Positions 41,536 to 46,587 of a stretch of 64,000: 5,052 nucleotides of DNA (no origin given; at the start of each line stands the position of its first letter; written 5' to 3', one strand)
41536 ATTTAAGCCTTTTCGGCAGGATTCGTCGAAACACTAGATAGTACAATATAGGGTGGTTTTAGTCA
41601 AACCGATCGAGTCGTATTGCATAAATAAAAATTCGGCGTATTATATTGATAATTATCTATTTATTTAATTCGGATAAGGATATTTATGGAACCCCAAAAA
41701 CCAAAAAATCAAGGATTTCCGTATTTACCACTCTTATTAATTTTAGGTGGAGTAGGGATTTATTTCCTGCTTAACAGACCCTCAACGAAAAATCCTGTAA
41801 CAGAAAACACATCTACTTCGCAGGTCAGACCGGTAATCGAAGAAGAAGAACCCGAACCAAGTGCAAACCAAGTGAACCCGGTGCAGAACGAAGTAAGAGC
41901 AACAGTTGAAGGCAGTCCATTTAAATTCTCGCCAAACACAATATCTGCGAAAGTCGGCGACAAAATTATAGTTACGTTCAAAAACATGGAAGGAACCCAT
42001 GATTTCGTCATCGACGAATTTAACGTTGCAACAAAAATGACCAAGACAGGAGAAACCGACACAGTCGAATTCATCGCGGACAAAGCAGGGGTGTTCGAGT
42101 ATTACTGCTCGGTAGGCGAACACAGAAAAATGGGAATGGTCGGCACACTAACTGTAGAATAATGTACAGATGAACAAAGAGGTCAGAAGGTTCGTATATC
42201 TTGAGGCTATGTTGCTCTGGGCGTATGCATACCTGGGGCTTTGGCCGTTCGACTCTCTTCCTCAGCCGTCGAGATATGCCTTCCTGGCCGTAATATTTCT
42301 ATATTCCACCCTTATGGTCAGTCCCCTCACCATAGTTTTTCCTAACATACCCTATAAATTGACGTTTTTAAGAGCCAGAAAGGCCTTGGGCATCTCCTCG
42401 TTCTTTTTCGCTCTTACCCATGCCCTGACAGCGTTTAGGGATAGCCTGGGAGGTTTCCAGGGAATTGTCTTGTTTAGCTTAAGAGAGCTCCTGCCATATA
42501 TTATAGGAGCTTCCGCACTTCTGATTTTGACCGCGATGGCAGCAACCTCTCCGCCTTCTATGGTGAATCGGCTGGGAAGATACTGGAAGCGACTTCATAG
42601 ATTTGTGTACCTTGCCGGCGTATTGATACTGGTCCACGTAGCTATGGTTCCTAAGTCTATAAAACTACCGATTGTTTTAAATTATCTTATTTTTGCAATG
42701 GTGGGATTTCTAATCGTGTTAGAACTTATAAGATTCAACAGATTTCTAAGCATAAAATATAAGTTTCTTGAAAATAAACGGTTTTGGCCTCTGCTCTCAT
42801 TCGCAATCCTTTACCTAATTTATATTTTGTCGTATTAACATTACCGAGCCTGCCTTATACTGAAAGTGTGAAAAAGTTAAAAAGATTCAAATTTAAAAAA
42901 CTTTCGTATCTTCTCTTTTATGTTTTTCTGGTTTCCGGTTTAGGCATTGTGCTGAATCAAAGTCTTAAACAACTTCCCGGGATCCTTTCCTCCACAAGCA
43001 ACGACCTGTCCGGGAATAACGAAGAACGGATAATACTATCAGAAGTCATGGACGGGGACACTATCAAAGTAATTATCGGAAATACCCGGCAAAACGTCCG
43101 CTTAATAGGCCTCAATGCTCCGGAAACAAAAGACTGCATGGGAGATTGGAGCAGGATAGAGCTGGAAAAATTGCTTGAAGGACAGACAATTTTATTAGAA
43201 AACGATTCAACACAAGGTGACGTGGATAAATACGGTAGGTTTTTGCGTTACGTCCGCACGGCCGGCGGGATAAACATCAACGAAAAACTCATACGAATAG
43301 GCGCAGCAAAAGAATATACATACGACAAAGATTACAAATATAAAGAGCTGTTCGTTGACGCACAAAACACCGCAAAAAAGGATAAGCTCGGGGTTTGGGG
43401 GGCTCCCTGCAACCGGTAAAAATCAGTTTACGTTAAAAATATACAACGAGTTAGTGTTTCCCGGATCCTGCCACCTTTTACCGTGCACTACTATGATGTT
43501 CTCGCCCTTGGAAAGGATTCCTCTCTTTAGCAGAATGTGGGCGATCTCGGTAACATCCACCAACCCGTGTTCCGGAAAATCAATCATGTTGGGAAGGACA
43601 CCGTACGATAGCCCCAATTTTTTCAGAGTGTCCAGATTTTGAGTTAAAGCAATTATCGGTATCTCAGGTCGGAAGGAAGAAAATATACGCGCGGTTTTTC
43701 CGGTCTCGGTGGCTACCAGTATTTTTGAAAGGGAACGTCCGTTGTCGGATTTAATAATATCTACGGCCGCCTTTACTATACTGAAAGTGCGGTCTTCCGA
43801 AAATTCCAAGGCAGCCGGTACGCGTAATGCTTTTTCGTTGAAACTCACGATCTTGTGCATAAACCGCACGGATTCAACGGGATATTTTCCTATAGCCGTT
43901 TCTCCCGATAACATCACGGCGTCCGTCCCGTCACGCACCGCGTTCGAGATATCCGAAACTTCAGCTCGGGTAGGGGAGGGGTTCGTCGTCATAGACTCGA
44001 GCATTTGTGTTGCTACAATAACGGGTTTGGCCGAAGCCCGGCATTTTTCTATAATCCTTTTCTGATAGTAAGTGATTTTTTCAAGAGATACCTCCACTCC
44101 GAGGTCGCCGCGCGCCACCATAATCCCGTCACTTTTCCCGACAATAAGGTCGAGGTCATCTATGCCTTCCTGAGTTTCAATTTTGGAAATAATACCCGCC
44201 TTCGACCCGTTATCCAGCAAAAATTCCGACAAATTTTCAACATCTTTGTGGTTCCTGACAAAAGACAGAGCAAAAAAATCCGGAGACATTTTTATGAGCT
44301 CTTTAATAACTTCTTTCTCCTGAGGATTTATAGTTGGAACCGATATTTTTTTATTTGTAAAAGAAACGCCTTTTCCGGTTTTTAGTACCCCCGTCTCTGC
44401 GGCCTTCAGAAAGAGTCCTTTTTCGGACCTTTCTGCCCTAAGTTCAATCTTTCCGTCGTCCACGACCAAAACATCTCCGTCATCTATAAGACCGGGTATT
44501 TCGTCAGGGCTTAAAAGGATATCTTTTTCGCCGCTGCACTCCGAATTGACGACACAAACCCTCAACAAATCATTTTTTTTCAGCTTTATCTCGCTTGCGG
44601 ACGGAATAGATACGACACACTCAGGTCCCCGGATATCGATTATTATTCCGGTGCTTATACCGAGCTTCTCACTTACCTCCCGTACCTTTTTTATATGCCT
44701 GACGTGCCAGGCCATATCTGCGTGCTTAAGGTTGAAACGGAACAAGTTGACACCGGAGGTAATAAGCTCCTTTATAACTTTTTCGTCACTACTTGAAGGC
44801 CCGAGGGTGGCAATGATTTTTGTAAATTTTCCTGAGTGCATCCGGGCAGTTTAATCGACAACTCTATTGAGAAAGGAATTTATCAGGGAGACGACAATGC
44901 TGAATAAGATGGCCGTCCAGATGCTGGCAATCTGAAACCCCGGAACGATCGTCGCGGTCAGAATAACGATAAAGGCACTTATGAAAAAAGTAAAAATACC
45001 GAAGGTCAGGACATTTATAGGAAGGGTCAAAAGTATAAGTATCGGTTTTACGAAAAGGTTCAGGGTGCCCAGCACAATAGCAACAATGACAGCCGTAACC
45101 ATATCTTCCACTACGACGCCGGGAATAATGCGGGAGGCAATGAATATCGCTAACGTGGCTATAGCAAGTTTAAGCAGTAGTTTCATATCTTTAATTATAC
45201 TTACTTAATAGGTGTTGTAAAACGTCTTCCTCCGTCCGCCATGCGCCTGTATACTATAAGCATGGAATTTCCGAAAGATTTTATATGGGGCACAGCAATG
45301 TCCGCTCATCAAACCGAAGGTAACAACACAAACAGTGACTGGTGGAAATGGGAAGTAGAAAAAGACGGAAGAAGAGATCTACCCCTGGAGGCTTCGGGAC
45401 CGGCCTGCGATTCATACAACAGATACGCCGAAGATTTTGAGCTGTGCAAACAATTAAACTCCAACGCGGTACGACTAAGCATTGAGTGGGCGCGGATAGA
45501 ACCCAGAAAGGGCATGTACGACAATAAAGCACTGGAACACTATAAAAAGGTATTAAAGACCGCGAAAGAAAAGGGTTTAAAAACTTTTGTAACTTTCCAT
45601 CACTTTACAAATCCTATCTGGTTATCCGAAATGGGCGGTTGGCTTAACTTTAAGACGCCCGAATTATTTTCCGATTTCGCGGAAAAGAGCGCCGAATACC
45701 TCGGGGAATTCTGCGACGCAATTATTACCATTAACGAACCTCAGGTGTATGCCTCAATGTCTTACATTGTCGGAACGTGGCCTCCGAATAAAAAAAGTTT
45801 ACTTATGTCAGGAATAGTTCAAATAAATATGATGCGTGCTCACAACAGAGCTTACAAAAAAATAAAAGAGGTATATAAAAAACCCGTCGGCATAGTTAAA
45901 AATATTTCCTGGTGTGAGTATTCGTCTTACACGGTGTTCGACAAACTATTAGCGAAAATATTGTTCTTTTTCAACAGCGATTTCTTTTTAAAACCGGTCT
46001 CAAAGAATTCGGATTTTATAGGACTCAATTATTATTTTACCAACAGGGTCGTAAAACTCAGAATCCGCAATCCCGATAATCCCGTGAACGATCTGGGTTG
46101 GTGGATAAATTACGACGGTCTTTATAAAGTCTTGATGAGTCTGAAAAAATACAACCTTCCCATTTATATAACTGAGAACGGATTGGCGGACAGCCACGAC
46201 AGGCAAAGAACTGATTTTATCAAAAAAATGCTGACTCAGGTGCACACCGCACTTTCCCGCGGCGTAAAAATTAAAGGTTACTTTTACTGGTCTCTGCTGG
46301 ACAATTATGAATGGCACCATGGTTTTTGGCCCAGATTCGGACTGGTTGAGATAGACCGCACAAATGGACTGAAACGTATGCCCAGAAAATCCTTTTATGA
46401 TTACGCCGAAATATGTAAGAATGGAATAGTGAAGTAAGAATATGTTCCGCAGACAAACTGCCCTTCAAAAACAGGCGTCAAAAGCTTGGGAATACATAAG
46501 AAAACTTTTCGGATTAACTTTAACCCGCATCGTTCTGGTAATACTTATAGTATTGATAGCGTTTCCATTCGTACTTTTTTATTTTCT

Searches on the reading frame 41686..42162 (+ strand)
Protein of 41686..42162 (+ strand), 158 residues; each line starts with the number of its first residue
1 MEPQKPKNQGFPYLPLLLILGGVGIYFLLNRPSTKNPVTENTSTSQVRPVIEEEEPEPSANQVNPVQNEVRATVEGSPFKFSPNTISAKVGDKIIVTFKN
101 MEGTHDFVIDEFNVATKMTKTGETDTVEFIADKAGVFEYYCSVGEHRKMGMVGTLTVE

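Call 63: search_protein_families(library=pfam, proteins=[window:41686-42162:+], max_evalue=0.00001)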
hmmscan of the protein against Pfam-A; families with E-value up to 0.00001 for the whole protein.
window:41686-42162:+ (158 aa): 3 families
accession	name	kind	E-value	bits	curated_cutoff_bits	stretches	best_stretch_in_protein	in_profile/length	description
PF00127.26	Copper-bind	-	7.5e-10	39.6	21.2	1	70-158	3-99/99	Copper binding proteins, plastocyanin/azurin family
PF13473.12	Cupredoxin_1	-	1.8e-07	31.6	27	1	71-157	22-104/104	Cupredoxin-like domain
PF07731.20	Cu-oxidase_2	-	7.7e-06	26.2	20.4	0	118-157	94-133/137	Multicopper oxidase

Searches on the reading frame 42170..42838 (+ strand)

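Call 63: search_protein_families(library=pfam, proteins=[window:42170-42838:+], max_evalue=0.00001)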
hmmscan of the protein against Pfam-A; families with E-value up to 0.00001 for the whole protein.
window:42170-42838:+ (222 aa): 1 family
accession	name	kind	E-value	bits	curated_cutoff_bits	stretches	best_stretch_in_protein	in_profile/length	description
PF01794.25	Ferric_reduct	-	2.7e-08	34.3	28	1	38-153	3-120/121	Ferric reductase like transmembrane component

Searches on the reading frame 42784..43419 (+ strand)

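Call 63: search_protein_families(library=pfam, proteins=[window:42784-43419:+], max_evalue=0.00001)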
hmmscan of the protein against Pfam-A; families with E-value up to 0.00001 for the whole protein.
window:42784-43419:+ (211 aa): 1 family
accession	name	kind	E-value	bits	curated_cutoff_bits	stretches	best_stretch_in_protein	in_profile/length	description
PF00565.23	SNase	-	7.5e-17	62.2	21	1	104-205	1-105/107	Staphylococcal nuclease homologue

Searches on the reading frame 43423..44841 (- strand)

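Call 63: search_protein_families(library=pfam, proteins=[window:43423-44841:-], max_evalue=0.00001)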
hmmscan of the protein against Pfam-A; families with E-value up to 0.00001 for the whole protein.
window:43423-44841:- (472 aa): 2 families
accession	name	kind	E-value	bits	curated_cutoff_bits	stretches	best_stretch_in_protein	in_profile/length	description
PF00224.27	PK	-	7.3e-96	321.5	30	1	6-325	3-328/328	Pyruvate kinase, barrel domain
PF02887.21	PK_C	-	1.6e-21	76.9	28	1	368-468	13-113/114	Pyruvate kinase, alpha/beta domain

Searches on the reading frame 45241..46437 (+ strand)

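Call 63: search_protein_families(library=pfam, proteins=[window:45241-46437:+], max_evalue=0.00001)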
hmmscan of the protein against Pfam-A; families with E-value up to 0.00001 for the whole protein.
window:45241-46437:+ (398 aa): 4 families
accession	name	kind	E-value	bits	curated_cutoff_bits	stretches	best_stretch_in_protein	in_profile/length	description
PF00232.24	Glyco_hydro_1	-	2.7e-79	267.2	22.6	2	8-255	3-255/453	Glycosyl hydrolase family 1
PF00150.24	Cellulase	-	8.7e-08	32.4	23.5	1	61-230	22-176/272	Cellulase (glycosyl hydrolase family 5)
PF02449.21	Glyco_hydro_42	-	7.8e-07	29.2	21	1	60-130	10-78/376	Beta-galactosidase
PF11790.14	Glyco_hydro_cc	-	6.7e-06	26.3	21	0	289-351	146-209/237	Glycosyl hydrolase catalytic core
